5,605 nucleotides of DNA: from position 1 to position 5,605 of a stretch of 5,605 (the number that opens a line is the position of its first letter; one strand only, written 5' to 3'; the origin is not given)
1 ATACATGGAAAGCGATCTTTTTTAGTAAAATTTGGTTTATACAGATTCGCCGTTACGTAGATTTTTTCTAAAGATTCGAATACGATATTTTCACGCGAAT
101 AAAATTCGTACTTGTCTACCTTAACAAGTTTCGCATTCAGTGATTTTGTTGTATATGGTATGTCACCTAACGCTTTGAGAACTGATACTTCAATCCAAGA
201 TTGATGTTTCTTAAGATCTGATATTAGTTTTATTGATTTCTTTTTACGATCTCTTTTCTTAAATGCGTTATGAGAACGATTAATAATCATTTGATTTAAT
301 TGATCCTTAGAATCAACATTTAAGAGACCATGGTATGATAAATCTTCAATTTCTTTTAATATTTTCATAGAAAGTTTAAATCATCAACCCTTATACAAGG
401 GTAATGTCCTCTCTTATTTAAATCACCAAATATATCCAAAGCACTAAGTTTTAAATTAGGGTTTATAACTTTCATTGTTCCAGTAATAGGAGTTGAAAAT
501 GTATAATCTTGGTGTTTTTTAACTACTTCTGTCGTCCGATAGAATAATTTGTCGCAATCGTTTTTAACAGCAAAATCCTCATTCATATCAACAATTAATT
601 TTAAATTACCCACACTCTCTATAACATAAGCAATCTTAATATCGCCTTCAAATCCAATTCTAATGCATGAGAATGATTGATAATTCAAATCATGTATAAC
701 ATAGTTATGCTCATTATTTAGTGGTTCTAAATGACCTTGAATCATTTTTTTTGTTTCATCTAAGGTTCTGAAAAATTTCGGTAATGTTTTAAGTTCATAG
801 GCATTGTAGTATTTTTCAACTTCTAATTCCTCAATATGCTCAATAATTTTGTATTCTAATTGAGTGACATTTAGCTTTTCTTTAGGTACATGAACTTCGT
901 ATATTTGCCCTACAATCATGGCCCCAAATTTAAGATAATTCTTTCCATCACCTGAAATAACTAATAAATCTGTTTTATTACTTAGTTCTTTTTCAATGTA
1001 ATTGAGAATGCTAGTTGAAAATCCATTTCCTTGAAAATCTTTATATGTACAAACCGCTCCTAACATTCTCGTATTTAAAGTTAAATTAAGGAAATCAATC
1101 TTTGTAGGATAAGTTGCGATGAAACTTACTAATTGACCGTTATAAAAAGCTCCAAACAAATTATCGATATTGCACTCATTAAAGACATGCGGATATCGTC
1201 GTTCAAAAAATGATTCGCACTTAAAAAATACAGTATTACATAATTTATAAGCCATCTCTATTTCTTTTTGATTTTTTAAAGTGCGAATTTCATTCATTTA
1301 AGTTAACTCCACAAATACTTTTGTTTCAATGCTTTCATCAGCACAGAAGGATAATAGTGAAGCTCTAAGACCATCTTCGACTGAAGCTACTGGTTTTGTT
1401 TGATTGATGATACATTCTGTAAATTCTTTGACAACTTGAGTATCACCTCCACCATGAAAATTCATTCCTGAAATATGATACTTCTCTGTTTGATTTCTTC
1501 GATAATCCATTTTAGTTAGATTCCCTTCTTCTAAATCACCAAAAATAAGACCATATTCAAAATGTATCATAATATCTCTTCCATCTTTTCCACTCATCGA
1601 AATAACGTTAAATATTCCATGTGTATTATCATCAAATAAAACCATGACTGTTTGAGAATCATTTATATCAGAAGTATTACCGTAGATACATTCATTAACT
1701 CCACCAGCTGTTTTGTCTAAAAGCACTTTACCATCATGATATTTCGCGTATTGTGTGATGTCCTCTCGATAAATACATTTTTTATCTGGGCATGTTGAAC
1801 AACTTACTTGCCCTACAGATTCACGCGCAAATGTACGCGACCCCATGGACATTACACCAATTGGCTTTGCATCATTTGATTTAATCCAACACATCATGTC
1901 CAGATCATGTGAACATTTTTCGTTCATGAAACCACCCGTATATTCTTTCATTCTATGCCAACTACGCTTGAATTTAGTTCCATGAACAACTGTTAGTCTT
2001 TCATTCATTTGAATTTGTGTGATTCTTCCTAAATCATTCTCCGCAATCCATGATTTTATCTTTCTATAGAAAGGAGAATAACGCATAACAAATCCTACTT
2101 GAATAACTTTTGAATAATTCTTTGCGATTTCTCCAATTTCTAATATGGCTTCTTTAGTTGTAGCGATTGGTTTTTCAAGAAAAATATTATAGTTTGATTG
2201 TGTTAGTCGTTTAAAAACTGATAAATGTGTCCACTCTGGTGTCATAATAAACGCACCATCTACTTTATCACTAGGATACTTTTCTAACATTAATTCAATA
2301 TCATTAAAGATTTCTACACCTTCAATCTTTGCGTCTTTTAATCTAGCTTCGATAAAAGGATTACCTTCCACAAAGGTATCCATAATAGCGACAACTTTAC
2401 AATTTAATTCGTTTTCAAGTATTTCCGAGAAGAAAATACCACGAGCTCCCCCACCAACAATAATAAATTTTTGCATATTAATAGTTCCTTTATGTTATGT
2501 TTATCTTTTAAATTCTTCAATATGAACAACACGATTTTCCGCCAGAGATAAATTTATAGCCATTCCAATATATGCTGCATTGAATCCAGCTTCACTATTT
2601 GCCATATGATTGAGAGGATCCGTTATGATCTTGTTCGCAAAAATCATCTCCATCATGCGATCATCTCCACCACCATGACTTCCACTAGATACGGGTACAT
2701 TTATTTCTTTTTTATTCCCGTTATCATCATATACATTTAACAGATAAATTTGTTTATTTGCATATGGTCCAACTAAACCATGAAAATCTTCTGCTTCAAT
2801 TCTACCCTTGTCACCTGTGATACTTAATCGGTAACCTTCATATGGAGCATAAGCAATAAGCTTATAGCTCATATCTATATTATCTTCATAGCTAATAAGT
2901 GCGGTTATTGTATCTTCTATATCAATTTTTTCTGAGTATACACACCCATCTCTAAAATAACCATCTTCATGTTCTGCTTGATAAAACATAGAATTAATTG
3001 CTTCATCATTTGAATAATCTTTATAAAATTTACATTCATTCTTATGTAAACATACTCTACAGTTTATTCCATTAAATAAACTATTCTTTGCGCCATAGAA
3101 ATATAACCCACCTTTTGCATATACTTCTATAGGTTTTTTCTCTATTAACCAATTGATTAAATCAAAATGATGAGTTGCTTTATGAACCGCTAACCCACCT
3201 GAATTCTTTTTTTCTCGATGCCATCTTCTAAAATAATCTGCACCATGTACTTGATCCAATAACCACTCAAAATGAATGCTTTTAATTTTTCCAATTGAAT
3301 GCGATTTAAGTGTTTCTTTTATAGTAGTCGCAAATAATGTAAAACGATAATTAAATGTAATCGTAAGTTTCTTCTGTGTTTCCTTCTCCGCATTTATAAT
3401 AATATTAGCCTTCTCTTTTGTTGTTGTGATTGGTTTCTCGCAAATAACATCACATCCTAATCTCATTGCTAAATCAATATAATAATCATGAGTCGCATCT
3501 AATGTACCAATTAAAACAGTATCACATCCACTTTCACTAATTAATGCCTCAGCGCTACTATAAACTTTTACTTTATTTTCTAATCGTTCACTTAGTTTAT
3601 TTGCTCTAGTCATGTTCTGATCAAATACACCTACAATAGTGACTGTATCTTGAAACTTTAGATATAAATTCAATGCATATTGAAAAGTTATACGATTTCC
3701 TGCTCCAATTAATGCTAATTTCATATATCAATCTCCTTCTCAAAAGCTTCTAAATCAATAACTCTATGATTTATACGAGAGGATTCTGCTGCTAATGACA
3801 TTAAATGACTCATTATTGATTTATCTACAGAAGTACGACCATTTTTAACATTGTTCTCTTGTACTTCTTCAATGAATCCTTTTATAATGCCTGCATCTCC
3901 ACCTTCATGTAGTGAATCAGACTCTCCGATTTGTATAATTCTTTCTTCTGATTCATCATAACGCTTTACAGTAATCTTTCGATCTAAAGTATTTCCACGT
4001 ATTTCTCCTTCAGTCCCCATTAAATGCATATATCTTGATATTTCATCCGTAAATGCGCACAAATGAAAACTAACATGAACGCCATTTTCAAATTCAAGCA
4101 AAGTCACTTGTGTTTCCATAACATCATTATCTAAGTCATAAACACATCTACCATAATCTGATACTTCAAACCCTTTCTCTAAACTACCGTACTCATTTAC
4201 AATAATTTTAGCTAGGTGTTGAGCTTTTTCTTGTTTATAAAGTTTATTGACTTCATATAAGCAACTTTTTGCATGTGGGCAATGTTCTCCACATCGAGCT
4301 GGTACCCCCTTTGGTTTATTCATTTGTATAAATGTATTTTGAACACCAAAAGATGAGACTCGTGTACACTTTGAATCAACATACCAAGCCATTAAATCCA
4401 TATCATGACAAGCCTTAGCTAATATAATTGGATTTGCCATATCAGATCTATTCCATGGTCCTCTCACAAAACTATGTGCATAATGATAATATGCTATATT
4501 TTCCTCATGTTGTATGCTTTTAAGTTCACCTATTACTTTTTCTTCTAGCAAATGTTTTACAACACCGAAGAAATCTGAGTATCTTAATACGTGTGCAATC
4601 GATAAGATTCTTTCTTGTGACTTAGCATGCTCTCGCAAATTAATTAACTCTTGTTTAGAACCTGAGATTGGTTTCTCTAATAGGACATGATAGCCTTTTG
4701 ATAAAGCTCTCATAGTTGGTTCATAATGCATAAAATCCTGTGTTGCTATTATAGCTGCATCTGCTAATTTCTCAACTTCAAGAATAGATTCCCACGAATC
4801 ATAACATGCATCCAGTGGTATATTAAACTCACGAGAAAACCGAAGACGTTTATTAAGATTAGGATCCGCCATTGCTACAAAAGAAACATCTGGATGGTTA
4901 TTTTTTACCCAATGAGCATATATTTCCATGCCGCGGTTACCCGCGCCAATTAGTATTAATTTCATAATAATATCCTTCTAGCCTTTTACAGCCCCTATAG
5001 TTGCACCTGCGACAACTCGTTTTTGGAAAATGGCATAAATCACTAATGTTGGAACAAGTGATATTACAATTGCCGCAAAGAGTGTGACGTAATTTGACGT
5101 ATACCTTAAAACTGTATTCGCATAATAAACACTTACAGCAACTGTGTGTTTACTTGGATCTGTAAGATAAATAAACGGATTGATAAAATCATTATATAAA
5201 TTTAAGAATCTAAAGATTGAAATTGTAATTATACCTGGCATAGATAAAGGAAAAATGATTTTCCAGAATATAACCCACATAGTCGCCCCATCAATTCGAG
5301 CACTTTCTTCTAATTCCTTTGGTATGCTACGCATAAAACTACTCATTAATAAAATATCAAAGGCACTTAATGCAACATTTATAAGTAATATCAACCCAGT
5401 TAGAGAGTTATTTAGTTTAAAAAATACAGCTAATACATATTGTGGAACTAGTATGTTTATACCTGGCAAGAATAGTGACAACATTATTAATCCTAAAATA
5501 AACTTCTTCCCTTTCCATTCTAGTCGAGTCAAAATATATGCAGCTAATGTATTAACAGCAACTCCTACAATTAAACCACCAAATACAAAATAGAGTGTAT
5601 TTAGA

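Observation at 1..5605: Sugar-permease-linked operon: three Gfo/Idh/MocA dehydrogenases, a GNAT acetyltransferase and an esterase, with no classical glycosidase, kinase or isomerase in view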

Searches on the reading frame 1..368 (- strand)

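Call 7: search_protein_families(library=pfam, proteins=[window:1-368:-], max_evalue=0.01)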
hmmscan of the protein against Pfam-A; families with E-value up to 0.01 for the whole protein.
window:1-368:- (122 aa): 0 families

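Call 8: search_protein_families(library=ncbifam, proteins=[window:1-368:-], max_evalue=0.01)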
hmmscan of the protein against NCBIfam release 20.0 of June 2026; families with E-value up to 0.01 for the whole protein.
window:1-368:- (122 aa): 0 families

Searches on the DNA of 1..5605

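Call 97: search_rna_families(source=window, threshold=gathering)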
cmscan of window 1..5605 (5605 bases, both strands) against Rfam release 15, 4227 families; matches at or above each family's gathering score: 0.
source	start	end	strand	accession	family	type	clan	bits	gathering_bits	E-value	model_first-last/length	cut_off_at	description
